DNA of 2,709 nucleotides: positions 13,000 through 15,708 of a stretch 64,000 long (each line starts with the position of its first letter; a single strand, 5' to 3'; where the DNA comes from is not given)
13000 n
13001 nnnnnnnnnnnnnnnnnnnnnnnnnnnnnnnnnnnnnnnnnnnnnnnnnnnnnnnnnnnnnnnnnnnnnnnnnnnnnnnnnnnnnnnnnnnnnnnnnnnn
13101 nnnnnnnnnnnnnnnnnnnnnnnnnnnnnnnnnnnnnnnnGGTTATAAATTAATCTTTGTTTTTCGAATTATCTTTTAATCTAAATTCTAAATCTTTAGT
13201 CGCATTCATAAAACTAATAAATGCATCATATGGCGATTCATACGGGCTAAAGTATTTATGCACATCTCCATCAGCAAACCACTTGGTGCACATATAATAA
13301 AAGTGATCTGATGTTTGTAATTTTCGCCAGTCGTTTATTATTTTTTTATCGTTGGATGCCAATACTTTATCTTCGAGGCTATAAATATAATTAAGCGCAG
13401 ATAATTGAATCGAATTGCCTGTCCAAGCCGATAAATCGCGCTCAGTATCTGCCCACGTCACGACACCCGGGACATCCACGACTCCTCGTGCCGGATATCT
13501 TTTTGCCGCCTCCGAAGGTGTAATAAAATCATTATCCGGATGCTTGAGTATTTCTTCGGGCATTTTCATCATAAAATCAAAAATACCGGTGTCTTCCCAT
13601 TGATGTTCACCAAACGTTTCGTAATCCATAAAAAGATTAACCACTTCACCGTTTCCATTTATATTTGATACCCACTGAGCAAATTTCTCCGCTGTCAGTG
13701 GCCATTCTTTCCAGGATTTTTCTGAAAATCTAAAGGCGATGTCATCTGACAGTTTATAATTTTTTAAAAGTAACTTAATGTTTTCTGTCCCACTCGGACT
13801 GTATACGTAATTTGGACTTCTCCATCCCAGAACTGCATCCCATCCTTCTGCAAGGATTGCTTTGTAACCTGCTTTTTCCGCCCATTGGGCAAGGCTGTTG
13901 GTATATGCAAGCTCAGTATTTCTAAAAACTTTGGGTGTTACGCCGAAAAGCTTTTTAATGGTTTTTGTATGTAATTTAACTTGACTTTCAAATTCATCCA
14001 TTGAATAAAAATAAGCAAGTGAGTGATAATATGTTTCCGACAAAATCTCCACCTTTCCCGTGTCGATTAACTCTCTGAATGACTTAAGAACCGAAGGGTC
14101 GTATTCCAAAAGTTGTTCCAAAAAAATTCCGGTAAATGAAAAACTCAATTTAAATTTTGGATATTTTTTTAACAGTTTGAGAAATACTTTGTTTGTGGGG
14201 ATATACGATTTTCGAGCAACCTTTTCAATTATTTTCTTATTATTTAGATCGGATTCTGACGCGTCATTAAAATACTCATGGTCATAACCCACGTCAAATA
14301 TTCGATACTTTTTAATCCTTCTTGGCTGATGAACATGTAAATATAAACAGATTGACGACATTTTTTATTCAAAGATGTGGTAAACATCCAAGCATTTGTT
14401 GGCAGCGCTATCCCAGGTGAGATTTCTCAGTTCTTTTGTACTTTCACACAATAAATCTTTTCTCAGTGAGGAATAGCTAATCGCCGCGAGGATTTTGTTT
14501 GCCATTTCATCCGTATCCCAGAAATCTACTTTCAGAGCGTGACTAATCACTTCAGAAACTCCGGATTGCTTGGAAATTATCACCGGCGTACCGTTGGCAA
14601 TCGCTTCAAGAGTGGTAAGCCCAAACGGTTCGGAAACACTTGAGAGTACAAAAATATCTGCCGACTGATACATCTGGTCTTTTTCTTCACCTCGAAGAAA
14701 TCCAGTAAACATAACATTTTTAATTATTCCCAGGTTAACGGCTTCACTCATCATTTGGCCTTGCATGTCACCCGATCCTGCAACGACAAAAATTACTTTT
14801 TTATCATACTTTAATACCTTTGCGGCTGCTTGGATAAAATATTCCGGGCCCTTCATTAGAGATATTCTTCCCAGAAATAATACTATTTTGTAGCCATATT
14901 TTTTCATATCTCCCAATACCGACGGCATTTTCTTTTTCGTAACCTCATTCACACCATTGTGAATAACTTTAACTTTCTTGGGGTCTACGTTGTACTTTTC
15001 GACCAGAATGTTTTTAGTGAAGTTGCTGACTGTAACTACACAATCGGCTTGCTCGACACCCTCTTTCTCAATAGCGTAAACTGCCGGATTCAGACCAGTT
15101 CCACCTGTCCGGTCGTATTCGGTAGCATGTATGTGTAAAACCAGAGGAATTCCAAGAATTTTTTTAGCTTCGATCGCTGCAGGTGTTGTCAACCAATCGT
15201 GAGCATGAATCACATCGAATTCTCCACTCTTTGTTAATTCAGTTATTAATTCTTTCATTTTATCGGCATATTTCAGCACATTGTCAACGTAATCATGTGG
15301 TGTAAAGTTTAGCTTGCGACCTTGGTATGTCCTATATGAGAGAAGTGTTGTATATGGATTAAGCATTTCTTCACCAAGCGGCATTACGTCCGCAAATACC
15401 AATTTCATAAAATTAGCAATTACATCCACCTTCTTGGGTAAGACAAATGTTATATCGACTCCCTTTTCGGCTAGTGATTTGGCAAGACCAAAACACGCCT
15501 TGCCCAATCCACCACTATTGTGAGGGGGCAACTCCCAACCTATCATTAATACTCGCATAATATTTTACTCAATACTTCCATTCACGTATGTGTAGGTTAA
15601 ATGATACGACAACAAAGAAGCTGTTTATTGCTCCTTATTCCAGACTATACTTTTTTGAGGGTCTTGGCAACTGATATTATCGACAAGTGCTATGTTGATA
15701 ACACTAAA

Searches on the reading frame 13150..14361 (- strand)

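Call 60: search_protein_families(library=pfam, proteins=[window:13150-14361:-], max_evalue=0.00001)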
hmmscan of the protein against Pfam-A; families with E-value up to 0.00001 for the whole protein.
window:13150-14361:- (403 aa): 2 families
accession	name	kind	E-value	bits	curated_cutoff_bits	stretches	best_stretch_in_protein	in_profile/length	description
PF03065.20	Glyco_hydro_57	-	2.8e-80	270.2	21.2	1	6-298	2-291/291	Glycosyl hydrolase family 57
PF01522.26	Polysacc_deac_1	-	4.3e-08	33.6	23.1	1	60-168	24-123/124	Polysaccharide deacetylase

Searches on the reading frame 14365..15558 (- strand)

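Call 60: search_protein_families(library=pfam, proteins=[window:14365-15558:-], max_evalue=0.00001)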
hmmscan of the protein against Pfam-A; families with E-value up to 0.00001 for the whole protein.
window:14365-15558:- (397 aa): 7 families
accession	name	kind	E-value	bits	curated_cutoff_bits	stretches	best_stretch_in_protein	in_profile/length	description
PF00534.26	Glycos_transf_1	-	1.2e-34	119.8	26.4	1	222-369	14-165/172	Glycosyl transferases group 1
PF13692.12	Glyco_trans_1_4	-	1.4e-27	97.1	27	1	224-360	2-140/142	Glycosyl transferases group 1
PF13439.12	Glyco_transf_4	-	5.5e-25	88.8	28.5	1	16-204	2-167/170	Glycosyltransferase Family 4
PF08323.17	Glyco_transf_5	-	2.3e-20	73.8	22.7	1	2-182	1-221/239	Starch synthase catalytic domain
PF13579.12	Glyco_trans_4_4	-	8.8e-19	68.8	29.7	1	16-202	1-158/158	Glycosyl transferase 4-like domain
PF20706.3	GT4-conflict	-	4.9e-18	65.7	26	1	111-345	79-327/385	Family 4 Glycosyltransferase in conflict systems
PF00982.27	Glyco_transf_20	-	6.4e-06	25.6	32.5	0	291-371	363-448/473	Glycosyltransferase family 20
